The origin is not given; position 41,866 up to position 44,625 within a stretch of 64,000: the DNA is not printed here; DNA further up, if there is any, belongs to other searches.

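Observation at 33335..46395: Nine-gene ABC-plus envelope locus: two SBPs, two permease pairs, no ATPase, and three unknown envelope proteins translationally coupled in the middle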

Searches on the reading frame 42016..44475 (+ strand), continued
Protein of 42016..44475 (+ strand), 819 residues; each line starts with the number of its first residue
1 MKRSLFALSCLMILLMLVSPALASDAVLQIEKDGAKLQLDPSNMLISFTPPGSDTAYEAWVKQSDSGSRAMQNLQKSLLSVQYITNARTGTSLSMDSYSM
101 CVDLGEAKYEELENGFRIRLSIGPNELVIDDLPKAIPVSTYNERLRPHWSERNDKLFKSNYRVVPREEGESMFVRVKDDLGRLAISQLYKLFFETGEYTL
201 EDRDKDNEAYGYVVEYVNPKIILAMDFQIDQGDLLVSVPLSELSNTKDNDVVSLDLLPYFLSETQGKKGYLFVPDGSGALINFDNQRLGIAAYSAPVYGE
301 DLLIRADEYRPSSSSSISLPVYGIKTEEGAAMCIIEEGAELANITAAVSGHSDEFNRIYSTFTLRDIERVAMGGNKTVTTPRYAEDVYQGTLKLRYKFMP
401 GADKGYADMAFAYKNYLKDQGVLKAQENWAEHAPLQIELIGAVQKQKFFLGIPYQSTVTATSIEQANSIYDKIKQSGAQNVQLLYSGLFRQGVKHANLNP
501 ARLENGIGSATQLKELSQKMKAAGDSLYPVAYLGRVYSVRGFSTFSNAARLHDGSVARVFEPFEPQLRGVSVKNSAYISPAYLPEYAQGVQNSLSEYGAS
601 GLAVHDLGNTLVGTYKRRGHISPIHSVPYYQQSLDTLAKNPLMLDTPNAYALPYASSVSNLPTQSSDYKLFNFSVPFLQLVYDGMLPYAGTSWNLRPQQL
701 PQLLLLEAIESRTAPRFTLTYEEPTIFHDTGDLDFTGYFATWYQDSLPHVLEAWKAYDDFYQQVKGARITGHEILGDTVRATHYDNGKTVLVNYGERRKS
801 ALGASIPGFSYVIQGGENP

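Call 63: list_cluster_members(proteins=[P0039, P0054, P0065, P0058, P0079, P0083, P0113, P0116, P0071])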
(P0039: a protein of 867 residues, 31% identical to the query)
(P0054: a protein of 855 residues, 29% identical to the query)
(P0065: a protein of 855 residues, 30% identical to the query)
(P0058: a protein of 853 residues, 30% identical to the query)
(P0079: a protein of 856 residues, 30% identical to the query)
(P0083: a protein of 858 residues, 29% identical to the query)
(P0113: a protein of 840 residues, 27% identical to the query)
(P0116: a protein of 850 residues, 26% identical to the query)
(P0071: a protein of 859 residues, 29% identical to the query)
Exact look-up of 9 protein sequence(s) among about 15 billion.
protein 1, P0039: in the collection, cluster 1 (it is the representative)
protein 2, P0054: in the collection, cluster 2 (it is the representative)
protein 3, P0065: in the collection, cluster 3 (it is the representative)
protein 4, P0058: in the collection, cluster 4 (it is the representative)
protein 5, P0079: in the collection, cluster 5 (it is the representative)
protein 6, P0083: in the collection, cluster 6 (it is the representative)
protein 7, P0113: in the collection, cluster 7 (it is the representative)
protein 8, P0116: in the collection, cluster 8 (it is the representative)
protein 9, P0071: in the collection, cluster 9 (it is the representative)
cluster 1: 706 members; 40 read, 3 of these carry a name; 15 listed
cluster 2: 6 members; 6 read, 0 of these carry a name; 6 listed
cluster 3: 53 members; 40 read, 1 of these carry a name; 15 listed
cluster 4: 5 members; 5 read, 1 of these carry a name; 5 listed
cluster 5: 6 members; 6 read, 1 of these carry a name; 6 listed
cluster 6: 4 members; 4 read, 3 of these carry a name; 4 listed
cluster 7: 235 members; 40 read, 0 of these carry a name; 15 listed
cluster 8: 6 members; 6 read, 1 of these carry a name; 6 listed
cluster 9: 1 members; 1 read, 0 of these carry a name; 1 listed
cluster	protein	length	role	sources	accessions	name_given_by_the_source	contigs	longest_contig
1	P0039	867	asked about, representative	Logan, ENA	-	-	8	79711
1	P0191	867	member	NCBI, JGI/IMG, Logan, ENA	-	hypothetical protein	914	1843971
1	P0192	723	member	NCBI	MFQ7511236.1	MAG: DUF5696 domain-containing protein, partial [Lachnospiraceae bacterium]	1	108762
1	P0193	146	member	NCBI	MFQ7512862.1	MAG: hypothetical protein ACLRMV_09510, partial [Lachnospiraceae bacterium]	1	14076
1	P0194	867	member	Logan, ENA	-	-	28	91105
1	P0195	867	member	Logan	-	-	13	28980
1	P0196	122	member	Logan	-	-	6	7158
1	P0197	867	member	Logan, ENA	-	-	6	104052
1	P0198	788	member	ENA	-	-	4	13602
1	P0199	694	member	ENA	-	-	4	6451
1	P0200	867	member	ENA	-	-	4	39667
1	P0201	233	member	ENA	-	-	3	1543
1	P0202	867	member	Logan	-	-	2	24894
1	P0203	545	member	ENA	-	-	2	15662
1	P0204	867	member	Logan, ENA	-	-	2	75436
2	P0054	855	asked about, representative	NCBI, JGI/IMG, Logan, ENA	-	-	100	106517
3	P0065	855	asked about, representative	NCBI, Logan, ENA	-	-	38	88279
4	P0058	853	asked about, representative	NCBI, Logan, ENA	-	-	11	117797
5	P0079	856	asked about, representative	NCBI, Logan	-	-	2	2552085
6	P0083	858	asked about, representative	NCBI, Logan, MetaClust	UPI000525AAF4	status=active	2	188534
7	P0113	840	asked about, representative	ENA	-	-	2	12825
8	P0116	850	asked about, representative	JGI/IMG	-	-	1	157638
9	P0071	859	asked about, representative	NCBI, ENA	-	-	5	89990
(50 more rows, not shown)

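Call 64: find_encoding_contigs(protein=P0039, flank=10000, max_places=3)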
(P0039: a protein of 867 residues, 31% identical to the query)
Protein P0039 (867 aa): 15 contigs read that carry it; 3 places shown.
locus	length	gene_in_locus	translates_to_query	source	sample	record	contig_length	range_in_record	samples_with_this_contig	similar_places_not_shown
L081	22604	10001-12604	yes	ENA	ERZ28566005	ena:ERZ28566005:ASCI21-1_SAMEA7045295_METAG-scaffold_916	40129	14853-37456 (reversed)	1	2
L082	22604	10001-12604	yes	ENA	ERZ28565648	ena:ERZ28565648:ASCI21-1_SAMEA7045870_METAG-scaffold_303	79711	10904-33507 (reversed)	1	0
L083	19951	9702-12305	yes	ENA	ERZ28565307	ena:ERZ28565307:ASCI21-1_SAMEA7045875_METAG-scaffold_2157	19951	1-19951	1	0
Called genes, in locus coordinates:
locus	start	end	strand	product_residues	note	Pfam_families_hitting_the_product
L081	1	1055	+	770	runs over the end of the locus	PF00933:Glyco_hydro_3, PF01915:Glyco_hydro_3_C, PF14310:Fn3-like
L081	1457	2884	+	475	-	PF01547:SBP_bac_1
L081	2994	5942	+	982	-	PF01547:SBP_bac_1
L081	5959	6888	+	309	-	PF00528:BPD_transp_1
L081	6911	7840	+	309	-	PF00528:BPD_transp_1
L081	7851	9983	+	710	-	PF04893:Yip1 (weak)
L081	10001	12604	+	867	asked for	PF18952:DUF5696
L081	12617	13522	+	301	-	PF00528:BPD_transp_1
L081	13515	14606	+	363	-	PF00528:BPD_transp_1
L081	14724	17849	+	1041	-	PF01074:Glyco_hydro_38N, PF09261:Alpha-mann_mid, PF07748:Glyco_hydro_38C, PF17677:Glyco_hydro38C2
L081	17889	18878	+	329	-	PF04041:Glyco_hydro_130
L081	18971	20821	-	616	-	PF01301:Glyco_hydro_35, PF02449:Glyco_hydro_42, PF21317:BetaGal_ABD_1, PF21467:BetaGal_gal-bd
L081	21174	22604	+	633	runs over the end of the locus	PF02838:Glyco_hydro_20b, PF00728:Glyco_hydro_20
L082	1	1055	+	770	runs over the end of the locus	PF00933:Glyco_hydro_3, PF01915:Glyco_hydro_3_C, PF14310:Fn3-like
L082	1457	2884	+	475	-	PF01547:SBP_bac_1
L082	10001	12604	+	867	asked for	PF18952:DUF5696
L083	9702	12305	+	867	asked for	PF18952:DUF5696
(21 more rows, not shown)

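Call 77: find_encoding_contigs(protein=P0109, flank=10000, max_places=1)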
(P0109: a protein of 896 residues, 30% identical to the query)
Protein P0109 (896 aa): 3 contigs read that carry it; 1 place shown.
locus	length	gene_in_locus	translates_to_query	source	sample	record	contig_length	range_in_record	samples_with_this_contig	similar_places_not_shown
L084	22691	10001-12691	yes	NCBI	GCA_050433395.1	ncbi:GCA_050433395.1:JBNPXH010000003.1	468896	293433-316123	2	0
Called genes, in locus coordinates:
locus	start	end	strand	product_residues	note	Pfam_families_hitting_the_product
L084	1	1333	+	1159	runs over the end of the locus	PF12708:Pect-lyase_RHGA_epim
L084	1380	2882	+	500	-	PF04616:Glyco_hydro_43, PF18099:CBM_35_2 (weak)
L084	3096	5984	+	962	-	PF01547:SBP_bac_1, PF13416:SBP_bac_8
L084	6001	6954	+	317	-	PF00528:BPD_transp_1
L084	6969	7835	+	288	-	PF00528:BPD_transp_1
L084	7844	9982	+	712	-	PF01436:NHL (faint), PF04893:Yip1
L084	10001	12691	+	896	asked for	PF18952:DUF5696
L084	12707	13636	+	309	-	PF00528:BPD_transp_1 (faint)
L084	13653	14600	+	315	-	PF00528:BPD_transp_1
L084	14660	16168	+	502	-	PF01547:SBP_bac_1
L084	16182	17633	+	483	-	PF03422:CBM_6, PF18099:CBM_35_2 (weak), PF04886:PT (weak)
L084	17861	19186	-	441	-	PF04616:Glyco_hydro_43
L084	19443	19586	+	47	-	-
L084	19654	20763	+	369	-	PF00392:GntR, PF13545:HTH_Crp_2 (faint), PF08220:HTH_DeoR (faint), PF00532:Peripla_BP_1, PF13407:Peripla_BP_4 (weak), PF13377:Peripla_BP_3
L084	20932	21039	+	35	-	-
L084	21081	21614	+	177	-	PF00210:Ferritin (weak), PF02915:Rubrerythrin, PF21349:RUBY_RBDX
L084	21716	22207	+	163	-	PF12953:DUF3842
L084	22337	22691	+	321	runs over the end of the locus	PF00532:Peripla_BP_1, PF13407:Peripla_BP_4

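Call 78: find_encoding_contigs(protein=P0120, flank=10000, max_places=1)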
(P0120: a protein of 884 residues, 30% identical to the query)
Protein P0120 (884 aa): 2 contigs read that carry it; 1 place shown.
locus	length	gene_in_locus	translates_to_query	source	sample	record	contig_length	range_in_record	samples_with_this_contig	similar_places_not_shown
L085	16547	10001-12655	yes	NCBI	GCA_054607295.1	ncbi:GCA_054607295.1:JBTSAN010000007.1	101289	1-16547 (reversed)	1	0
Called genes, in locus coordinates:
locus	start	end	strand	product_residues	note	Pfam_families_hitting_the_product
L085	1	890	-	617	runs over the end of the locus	PF00295:Glyco_hydro_28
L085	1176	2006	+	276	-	PF02311:AraC_binding, PF00165:HTH_AraC (weak), PF12833:HTH_18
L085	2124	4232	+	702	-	PF02065:Melibiase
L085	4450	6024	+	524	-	PF02368:Big_2 (weak), PF26182:Ig_NUP210_5th (weak)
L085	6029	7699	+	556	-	-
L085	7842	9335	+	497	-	PF01436:NHL (weak)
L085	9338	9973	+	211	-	PF04893:Yip1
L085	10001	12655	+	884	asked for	PF18952:DUF5696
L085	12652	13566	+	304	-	PF00528:BPD_transp_1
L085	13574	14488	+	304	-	PF00528:BPD_transp_1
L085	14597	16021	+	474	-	PF00295:Glyco_hydro_28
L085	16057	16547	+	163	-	?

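Call 79: find_encoding_contigs(protein=P0023, flank=10000, max_places=1)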
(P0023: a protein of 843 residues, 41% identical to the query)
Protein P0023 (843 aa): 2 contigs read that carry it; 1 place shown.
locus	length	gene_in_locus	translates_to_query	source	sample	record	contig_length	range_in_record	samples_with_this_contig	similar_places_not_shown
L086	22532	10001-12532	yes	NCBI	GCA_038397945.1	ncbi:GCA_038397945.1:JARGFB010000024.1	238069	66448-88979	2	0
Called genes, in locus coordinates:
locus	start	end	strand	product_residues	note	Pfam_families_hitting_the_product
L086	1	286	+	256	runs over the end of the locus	PF00753:Lactamase_B, PF19583:ODP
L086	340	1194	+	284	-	PF00015:MCPsignal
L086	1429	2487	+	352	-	PF03448:MgtE_N (faint), PF14842:FliG_N, PF14841:FliG_M, PF01706:FliG_C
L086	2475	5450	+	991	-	PF00675:Peptidase_M16 (weak), PF05193:Peptidase_M16_C, PF08367:M16C_assoc, PF22516:PreP_C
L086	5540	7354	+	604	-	PF02518:HATPase_c (weak), PF00204:DNA_gyraseB, PF01751:Toprim, PF00986:DNA_gyraseB_C (weak)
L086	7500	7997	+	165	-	-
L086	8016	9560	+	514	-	PF05036:SPOR (weak)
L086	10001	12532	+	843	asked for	PF18952:DUF5696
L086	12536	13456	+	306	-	-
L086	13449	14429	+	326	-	PF00528:BPD_transp_1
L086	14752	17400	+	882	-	PF00171:Aldedh, PF00465:Fe-ADH, PF13685:Fe-ADH_2, PF25137:ADH_Fe_C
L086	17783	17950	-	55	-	PF24848:DUF7723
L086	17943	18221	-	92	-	PF24849:DUF7724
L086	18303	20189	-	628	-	PF00005:ABC_tran, PF02463:SMC_N (faint), PF13304:AAA_21 (faint)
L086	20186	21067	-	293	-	PF27070:HTH_Rpn_C (weak)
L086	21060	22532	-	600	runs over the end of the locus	PF00005:ABC_tran, PF02463:SMC_N (faint), PF13304:AAA_21 (faint)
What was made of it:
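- The 80 loci are those most similar to the query, and distant relatives show reduced layouts (calls 78, 79).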

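Call 82: search_protein_families(library=pfam, proteins=[L085:6029-7699:+, L085:4450-6024:+, L086:8016-9560:+, L086:7500-7997:+, L086:12536-13456:+, L084:14660-16168:+], max_evalue=0.1)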
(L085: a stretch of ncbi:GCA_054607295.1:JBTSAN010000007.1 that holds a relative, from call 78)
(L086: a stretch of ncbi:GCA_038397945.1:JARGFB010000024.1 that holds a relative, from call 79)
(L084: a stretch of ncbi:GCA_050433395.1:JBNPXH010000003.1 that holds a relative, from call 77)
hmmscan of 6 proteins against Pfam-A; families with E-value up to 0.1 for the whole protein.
L085:6029-7699:+ (556 aa): 1 family
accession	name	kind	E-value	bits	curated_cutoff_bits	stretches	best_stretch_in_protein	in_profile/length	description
PF07774.18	EMC1_C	-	0.05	13.6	27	0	54-123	48-102/214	ER membrane protein complex subunit 1, C-terminal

L085:4450-6024:+ (524 aa): 5 families
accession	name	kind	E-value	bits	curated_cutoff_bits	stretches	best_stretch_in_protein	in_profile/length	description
PF02368.24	Big_2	-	2.2e-05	24.8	22.8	1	237-282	18-66/79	Bacterial Ig-like domain (group 2)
PF07554.19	FIVAR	-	0.00066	20.7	29.2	1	410-468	5-70/71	FIVAR domain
PF21461.3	HL_N-beta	-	0.0077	16.4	27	1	251-283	13-44/57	Hyaluronate lyase, N-terminal beta-sheet domain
PF12892.13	FctA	-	0.016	16.4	22.1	1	241-297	54-108/120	Spy0128-like isopeptide containing domain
PF00746.26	Gram_pos_anchor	-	0.033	14.6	20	1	490-518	12-41/43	LPXTG cell wall anchor motif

L086:8016-9560:+ (514 aa): 1 family
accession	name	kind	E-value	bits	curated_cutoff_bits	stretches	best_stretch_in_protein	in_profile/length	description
PF05036.18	SPOR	-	3.4e-07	30.9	21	1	439-509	2-73/76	SPOR domain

L086:7500-7997:+ (165 aa): 0 families

L086:12536-13456:+ (306 aa): 1 family
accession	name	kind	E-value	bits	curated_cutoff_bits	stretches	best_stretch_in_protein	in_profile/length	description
PF00528.27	BPD_transp_1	-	0.00028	21.1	26.4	1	87-293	17-174/184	Binding-protein-dependent transport system inner membrane component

L084:14660-16168:+ (502 aa): 2 families
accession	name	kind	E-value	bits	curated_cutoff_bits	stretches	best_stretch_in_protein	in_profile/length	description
PF01547.30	SBP_bac_1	-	3.2e-10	40.9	26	1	115-383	15-277/307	Bacterial extracellular solute-binding protein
PF02839.19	CBM_5_12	-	0.053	14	26.2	0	395-413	5-23/44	Carbohydrate-binding module family 5/12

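Call 83: find_encoding_contigs(protein=P0107, flank=10000, max_places=1)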
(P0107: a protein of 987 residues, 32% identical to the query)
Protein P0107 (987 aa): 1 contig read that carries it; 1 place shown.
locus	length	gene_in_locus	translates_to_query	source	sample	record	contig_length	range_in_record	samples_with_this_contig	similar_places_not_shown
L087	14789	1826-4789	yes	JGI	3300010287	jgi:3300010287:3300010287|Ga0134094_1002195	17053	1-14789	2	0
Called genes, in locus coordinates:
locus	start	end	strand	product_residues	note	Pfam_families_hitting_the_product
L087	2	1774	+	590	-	?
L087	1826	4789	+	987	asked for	PF18952:DUF5696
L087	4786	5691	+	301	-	PF00528:BPD_transp_1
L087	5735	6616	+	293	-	PF00528:BPD_transp_1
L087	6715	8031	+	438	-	PF01547:SBP_bac_1, PF13416:SBP_bac_8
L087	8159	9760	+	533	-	-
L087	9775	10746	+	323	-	PF08950:DUF1861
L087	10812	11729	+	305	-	PF04041:Glyco_hydro_130, PF00251:Glyco_hydro_32N (faint), PF04616:Glyco_hydro_43 (faint)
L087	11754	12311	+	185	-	-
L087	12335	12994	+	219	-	PF00657:Lipase_GDSL, PF13472:Lipase_GDSL_2, PF25182:NonGDSL (faint)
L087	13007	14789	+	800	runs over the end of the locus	-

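Call 84: find_encoding_contigs(protein=P0116, flank=10000, max_places=1)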
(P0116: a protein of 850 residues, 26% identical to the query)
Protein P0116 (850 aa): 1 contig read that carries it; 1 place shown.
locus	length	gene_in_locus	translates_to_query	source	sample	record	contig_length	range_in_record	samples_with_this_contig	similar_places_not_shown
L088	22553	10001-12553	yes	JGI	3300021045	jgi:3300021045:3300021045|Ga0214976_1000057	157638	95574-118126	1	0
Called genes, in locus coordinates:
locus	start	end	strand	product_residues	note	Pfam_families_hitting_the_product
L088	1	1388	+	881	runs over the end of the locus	PF16403:Bact_surface_Ig-like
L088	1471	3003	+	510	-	PF09992:NAGPA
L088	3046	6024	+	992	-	PF01547:SBP_bac_1, PF13416:SBP_bac_8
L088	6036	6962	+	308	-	PF00528:BPD_transp_1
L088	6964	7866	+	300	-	PF00528:BPD_transp_1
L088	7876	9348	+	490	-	PF01436:NHL (faint)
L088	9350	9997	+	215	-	PF04893:Yip1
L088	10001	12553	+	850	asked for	PF18952:DUF5696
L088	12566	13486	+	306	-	PF00528:BPD_transp_1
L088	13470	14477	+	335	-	PF00528:BPD_transp_1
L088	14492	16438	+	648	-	PF02638:GHL10, PF13200:DUF4015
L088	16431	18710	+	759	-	PF02638:GHL10, PF13200:DUF4015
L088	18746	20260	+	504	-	PF13552:DUF4127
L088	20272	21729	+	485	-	-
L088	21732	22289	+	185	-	PF00657:Lipase_GDSL, PF13472:Lipase_GDSL_2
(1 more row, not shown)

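Call 85: find_encoding_contigs(protein=P0114, flank=10000, max_places=1)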
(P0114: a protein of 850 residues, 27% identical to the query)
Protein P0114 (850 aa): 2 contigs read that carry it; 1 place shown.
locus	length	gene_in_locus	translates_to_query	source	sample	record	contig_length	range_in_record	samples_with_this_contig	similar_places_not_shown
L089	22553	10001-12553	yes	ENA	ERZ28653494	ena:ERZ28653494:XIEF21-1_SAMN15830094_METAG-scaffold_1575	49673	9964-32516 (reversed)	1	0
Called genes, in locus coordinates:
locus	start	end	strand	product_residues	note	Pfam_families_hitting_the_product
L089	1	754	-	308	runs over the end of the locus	PF14378:PAP2_3 (weak), PF01569:PAP2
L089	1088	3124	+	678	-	PF04616:Glyco_hydro_43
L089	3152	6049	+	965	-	PF25275:Golvesin_C (faint), PF01547:SBP_bac_1, PF13416:SBP_bac_8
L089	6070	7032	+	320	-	PF00528:BPD_transp_1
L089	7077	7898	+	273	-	PF00528:BPD_transp_1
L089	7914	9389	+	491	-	PF01436:NHL (faint), PF08450:SGL (faint), PF17170:DUF5128 (faint)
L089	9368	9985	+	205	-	PF04893:Yip1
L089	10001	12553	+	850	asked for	PF18952:DUF5696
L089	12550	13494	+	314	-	PF00528:BPD_transp_1 (weak)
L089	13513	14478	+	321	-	PF00528:BPD_transp_1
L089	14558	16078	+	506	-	PF01547:SBP_bac_1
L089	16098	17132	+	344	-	PF00356:LacI, PF00532:Peripla_BP_1, PF13407:Peripla_BP_4 (weak), PF13377:Peripla_BP_3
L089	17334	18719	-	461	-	PF01336:tRNA_anti-codon, PF00152:tRNA-synt_2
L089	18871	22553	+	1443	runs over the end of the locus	PF07494:Reg_prop (faint), PF00512:HisKA, PF02518:HATPase_c, PF00072:Response_reg, PF01627:Hpt (weak)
